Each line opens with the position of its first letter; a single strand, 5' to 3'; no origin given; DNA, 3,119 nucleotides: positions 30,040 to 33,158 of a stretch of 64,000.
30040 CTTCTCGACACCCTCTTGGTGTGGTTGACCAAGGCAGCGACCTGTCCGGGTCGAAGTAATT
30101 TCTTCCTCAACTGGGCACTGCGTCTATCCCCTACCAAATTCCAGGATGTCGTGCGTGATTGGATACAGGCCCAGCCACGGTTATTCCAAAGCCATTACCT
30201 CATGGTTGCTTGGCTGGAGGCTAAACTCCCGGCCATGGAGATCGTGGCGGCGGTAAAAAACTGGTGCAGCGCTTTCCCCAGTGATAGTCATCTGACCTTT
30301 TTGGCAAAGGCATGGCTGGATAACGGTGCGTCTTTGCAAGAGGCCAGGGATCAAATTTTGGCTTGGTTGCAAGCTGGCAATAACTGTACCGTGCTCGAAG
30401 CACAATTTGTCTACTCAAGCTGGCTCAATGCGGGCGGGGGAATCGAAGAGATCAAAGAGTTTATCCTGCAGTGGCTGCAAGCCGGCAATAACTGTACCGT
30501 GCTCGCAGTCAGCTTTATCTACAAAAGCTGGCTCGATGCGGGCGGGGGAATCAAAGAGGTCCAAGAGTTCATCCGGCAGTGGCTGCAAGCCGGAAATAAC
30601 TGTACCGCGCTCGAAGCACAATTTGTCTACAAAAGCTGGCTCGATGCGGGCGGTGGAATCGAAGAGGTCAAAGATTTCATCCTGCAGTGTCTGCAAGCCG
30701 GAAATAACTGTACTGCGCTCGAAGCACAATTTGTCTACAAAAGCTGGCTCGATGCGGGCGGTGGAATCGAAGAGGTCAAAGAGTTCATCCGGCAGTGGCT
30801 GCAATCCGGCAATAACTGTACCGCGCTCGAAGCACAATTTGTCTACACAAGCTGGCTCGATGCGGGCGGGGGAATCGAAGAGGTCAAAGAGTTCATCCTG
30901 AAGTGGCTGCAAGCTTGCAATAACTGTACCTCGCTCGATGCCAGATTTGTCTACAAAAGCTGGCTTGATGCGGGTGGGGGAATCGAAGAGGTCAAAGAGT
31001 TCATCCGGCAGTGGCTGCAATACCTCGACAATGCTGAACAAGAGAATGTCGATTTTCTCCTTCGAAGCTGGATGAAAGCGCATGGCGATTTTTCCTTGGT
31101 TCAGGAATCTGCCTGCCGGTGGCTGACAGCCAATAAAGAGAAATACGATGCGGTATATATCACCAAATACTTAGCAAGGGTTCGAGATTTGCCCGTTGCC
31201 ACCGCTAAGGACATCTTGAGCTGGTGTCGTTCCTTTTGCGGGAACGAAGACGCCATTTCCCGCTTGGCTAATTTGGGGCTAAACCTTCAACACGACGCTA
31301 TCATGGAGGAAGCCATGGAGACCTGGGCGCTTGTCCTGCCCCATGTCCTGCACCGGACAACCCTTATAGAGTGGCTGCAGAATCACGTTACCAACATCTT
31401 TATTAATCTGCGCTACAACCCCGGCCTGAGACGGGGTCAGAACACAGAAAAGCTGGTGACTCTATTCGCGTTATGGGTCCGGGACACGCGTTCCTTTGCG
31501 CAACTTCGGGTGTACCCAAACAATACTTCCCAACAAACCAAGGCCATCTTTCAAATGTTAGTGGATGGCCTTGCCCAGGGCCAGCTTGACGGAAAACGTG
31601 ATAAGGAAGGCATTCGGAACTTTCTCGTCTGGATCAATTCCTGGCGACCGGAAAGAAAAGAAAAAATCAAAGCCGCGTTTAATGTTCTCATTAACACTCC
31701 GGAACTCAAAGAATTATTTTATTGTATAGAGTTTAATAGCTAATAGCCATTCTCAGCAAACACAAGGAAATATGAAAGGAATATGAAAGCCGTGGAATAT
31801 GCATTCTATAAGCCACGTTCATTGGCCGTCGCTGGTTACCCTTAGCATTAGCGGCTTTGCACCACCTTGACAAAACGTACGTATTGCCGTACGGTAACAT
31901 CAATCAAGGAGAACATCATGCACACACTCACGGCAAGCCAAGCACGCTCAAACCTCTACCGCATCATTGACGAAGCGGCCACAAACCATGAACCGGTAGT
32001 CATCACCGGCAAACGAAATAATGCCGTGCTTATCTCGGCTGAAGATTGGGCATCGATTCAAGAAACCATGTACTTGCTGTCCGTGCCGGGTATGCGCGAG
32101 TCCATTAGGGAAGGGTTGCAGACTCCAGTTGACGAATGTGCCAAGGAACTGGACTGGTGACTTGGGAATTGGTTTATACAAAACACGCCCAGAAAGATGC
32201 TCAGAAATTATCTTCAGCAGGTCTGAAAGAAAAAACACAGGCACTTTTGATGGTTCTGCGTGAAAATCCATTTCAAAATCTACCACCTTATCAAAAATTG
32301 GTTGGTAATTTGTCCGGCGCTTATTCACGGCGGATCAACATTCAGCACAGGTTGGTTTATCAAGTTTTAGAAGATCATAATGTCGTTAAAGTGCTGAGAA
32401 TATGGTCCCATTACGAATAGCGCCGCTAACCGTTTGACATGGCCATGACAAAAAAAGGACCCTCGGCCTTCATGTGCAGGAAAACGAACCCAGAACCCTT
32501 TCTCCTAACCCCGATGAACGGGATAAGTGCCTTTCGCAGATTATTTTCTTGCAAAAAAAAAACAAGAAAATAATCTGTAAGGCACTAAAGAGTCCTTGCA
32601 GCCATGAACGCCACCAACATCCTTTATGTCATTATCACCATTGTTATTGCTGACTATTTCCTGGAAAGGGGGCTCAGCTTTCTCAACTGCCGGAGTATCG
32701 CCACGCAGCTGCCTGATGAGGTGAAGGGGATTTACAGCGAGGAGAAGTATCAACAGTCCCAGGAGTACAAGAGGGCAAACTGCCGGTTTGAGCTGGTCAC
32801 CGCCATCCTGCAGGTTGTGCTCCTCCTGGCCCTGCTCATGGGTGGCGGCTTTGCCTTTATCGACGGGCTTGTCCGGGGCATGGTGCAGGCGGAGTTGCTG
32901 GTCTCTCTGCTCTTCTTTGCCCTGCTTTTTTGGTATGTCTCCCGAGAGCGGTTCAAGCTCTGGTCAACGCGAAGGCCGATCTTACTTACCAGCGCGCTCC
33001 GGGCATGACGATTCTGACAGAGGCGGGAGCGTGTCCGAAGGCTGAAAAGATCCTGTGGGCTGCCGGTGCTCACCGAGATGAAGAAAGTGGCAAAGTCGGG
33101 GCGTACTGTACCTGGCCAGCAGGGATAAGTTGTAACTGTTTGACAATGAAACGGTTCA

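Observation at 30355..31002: Six near-identical 108-bp repeats inside the sensor domain, with variation confined to a few codons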

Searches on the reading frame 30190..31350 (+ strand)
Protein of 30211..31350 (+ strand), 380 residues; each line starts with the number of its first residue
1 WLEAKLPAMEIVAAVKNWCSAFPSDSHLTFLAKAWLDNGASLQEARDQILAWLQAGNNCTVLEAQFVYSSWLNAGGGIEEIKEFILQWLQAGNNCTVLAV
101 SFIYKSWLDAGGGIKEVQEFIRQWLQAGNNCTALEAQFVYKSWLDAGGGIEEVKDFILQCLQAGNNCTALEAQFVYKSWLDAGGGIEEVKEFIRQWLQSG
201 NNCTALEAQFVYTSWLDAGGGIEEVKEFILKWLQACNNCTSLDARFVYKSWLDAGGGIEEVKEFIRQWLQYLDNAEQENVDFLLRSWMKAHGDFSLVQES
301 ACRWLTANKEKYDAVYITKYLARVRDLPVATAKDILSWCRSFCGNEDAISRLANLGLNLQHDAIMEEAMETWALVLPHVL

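Call 48: search_protein_families(library=pfam, proteins=[window:30211-31350:+], max_evalue=0.1)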
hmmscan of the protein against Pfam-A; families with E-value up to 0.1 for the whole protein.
window:30211-31350:+ (380 aa): 1 family
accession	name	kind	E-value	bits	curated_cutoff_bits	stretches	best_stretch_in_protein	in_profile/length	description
PF08520.15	Mitofissin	-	0.0018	18.4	27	0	115-142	37-64/69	Mitofissin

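Call 62: predict_structure(alignment_id=A2)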
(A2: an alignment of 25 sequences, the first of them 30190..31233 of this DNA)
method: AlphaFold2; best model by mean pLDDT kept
length: 348 residues; sequences in the alignment: 25
mean_pLDDT: 94.5   pTM: 0.86
mean pLDDT of the five models: 94.5, 94.5, 92.9, 91.4, 88.0
residues with pLDDT >= 90: 322; 70-90: 26; 50-70: 0; < 50: 0
segments of 3 or more residues with pLDDT < 50: none
pLDDT, mean of each block of 10 residues (from residue 1): 95 95 94 93 92 93 91 96 96 93 93 97 96 92 94 96 94 90 96 97 95 96 97 97 92 97 97 93 90 95 95 94 94 96 95
secondary structure, 60 per line:
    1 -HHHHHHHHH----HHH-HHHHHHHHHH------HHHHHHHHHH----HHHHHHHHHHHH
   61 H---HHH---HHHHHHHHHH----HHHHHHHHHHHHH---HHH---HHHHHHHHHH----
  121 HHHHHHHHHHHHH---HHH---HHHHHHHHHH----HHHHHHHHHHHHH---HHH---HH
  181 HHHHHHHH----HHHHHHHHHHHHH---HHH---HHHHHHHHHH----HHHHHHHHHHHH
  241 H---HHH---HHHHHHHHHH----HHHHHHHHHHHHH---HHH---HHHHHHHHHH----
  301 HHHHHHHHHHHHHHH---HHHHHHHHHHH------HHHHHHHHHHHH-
elements in order: H2-10 H19-28 H35-44 H49-61 H71-80 H85-97 H107-116 H121-133 H143-152 H157-169 H179-188 H193-205 H215-224 H229-241 H251-260 H265-277 H287-296 H301-315 H319-329 H336-347

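Call 68: fold_search(model_id=the predicted structure, library=pdb)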
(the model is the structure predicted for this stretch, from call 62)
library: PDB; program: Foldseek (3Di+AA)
matches with E <= 10: 682; with E <= 0.001: 6
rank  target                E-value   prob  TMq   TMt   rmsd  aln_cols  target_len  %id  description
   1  8cws_A                2.7e-04  1.00  0.23  0.19  20.4       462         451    9  Accurate computational design of genetically encoded 3D protein crystals (released 2023-11-01)
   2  8fni_6                3.6e-04  1.00  0.66  0.53   7.8       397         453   10  Cryo-EM structure of RNase-treated RESC-B in trypanosomal RNA editing (released 2023-07-19)
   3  8cwy_A                5.6e-04  0.99  0.18  0.15  17.8       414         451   10  Accurate computational design of genetically encoded 3D protein crystals (released 2023-11-01)
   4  1m8z                  6.7e-04  1.00  0.40  0.41  11.1       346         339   13  Crystal Structure Of A Pumilio-Homology Domain (released 2002-09-04)
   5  5ykh                  8.6e-04  1.00  0.45  0.42  10.1       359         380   15  Crystal structure of the engineered nine-repeat PUF domain (released 2018-03-14)
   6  8fn4_6                9.7e-04  1.00  0.68  0.54   4.5       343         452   10  Cryo-EM structure of RNase-treated RESC-A in trypanosomal RNA editing (released 2023-07-19)
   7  3gvo                  1.1e-03  1.00  0.41  0.41  10.6       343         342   12  Structure and RNA binding of the mouse Pumilio-2 Puf Domain (released 2009-06-30)
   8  3h3d_X                1.1e-03  1.00  0.39  0.42  11.3       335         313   14  Drosophila Pumilio RNA binding domain (Puf domain) (released 2009-04-28)
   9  2c1m_A                1.1e-03  1.00  0.41  0.36  11.3       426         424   10  Nup50:importin-alpha complex (released 2005-11-23)
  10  1ib2                  1.2e-03  1.00  0.31  0.33  12.8       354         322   13  CRYSTAL STRUCTURE OF A PUMILIO-HOMOLOGY DOMAIN (released 2001-05-09)
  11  5kl8_A                2.1e-03  1.00  0.37  0.40  11.3       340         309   11  Crystal structure of the Pumilio-Nos-CyclinB RNA complex (released 2016-08-17)
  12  1m8w_B                2.2e-03  1.00  0.42  0.43  10.5       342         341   13  CRYSTAL STRUCTURE OF THE PUMILIO-HOMOLOGY DOMAIN FROM HUMAN PUMILIO1 IN COMPLEX WITH NRE1-19 RNA (released 2002-09-25)
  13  6nod_A                2.2e-03  1.00  0.37  0.37  11.8       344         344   10  Crystal structure of C. elegans PUF-8 in complex with RNA (released 2019-01-30)
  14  5cwb                  2.2e-03  0.87  0.10  0.16  18.1       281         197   10  Crystal structure of de novo designed helical repeat protein DHR4 (released 2015-12-16)
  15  5kl1_A                2.3e-03  1.00  0.39  0.40  11.1       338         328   10  Crystal structure of the Pumilio-Nos-hunchback RNA complex (released 2016-08-17)
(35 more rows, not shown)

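Call 71: search_protein_families(library=pfam, alignment_id=A2, max_evalue=0.01)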
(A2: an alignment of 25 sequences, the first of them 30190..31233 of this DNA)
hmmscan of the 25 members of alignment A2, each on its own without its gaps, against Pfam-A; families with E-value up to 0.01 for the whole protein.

A. member 1, window:30190-31233:+ (348 aa): 1 family
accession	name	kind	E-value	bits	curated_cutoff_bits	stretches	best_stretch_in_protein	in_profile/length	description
PF08520.15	Mitofissin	-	0.0013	18.9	27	0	122-149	37-64/69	Mitofissin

B. families by the number of members that match (of 25 scanned): 16 families
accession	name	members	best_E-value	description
PF13191.12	AAA_16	19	7.5e-06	AAA ATPase domain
PF25199.1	nSTAND_NTPase5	15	1.8e-08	Novel STAND NTPase 5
PF10236.15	DAP3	5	0.00043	Mitochondrial ribosomal death-associated protein 3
PF20787.2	SPP1_GP23-1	3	1.7e-05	SPP1 phage GP23.1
PF10281.14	Ish1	1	2.2e-07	Putative nuclear envelope organisation protein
PF18953.6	SAP_new25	1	1.1e-05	SAP domain-containing new25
PF09494.16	Slx4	1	1.4e-05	Slx4 endonuclease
PF09286.16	Pro-kuma_activ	1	0.0011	Pro-kumamolisin, activation domain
PF08520.15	Mitofissin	1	0.0013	Mitofissin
PF12893.14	Lumazine_bd_2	1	0.0017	Putative lumazine-binding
PF21826.1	DUF6887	1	0.002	Family of unknown function (DUF6887)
PF19452.4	DUF5990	1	0.0059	Family of unknown function (DUF5990)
PF01656.29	CbiA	1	0.0065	CobQ/CobB/MinD/ParA nucleotide binding domain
PF07719.23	TPR_2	1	0.0076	Tetratricopeptide repeat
PF20720.3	nSTAND3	1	0.008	Novel STAND NTPase 3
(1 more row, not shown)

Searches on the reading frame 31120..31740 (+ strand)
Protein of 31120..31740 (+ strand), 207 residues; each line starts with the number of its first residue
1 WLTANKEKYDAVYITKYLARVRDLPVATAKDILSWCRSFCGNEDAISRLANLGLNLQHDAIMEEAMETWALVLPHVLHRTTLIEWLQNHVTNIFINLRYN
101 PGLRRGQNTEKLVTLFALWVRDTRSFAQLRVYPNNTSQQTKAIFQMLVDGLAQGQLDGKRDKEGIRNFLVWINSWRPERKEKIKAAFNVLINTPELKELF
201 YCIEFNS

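Call 48: search_protein_families(library=pfam, proteins=[window:31120-31740:+], max_evalue=0.1)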
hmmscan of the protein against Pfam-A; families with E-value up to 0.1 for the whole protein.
window:31120-31740:+ (207 aa): 0 families

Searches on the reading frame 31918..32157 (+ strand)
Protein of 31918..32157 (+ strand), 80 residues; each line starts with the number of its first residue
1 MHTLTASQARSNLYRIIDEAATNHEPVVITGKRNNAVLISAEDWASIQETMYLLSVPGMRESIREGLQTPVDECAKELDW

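Call 67: search_protein_families(library=pfam, proteins=[window:31918-32157:+], max_evalue=0.01)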
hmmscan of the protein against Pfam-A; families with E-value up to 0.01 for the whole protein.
window:31918-32157:+ (80 aa): 2 families
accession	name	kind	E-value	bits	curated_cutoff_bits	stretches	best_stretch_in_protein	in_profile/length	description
PF02604.26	PhdYeFM_antitox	-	4.7e-22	78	29.8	1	1-68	1-69/74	Antitoxin Phd_YefM, type II toxin-antitoxin system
PF12910.14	PHD_like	-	0.0052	17.2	27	1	2-42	3-45/141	Antitoxin of toxin-antitoxin, RelE / RelB, TA system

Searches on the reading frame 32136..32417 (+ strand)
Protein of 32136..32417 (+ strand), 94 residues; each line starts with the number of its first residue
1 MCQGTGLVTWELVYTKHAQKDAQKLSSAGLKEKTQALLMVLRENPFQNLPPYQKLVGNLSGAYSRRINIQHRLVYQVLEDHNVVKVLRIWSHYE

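Call 67: search_protein_families(library=pfam, proteins=[window:32136-32417:+], max_evalue=0.01)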
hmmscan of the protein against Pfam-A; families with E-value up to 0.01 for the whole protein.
window:32136-32417:+ (94 aa): 2 families
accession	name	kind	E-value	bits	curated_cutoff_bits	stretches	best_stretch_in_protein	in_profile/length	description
PF06769.20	YoeB_toxin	-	4.4e-10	39.9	27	1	31-93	20-80/80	YoeB-like toxin of bacterial type II toxin-antitoxin system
PF05016.21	ParE_toxin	-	1e-07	32.9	23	1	13-92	2-85/89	ParE toxin of type II toxin-antitoxin system, parDE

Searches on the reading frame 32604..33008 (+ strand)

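Call 13: search_protein_families(library=pfam, proteins=[window:32604-33008:+], max_evalue=0.001)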
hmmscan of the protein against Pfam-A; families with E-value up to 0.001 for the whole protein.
window:32604-33008:+ (134 aa): 1 family
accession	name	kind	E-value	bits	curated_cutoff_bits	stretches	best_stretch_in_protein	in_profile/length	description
PF16491.10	Peptidase_M48_N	-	3.2e-16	60.1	27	1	34-111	10-87/179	CAAX prenyl protease N-terminal, five membrane helices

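Call 67: search_protein_families(library=pfam, proteins=[window:32604-33005:+], max_evalue=0.01)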
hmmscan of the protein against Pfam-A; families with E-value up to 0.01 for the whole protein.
window:32604-33005:+ (134 aa): 2 families
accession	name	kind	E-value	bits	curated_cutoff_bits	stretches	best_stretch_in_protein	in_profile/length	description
PF16491.10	Peptidase_M48_N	-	3.2e-16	60.1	27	1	34-111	10-87/179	CAAX prenyl protease N-terminal, five membrane helices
PF03904.18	DUF334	-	0.0049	17.6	30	1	36-112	16-95/123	Domain of unknown function (DUF334)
